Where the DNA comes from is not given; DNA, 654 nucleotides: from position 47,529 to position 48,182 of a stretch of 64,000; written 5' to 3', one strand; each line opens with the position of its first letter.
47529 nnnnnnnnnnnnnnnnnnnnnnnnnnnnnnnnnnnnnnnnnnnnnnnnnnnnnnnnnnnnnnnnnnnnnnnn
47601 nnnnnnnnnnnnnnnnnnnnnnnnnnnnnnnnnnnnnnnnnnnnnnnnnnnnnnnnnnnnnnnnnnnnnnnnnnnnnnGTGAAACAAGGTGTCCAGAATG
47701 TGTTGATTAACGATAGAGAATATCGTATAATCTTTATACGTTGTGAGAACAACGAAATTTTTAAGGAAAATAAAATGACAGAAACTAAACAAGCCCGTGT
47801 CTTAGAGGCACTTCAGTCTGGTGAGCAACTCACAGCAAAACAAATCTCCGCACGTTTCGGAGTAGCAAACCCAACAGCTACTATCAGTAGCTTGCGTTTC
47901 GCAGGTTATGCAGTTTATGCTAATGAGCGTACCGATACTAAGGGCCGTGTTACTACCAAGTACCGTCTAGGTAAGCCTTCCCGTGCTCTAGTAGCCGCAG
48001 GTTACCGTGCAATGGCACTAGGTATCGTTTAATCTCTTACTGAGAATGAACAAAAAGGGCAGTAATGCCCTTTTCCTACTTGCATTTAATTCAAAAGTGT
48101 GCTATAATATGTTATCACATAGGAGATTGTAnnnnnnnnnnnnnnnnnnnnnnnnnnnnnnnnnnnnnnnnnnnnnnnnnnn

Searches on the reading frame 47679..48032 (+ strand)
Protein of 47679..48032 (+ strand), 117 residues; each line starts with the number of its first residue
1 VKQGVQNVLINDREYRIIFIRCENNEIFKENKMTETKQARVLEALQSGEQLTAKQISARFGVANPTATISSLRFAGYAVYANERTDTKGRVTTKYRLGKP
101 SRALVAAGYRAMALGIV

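Call 53: search_protein_families(library=pfam, proteins=[window:47679-48032:+], max_evalue=0.001)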
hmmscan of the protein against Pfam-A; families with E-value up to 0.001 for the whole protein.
window:47679-48032:+ (117 aa): 1 family
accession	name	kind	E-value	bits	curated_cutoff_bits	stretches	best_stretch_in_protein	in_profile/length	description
PF14090.12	HTH_39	-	6.5e-07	29.6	21.3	1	37-98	2-63/70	Winged helix-turn-helix domain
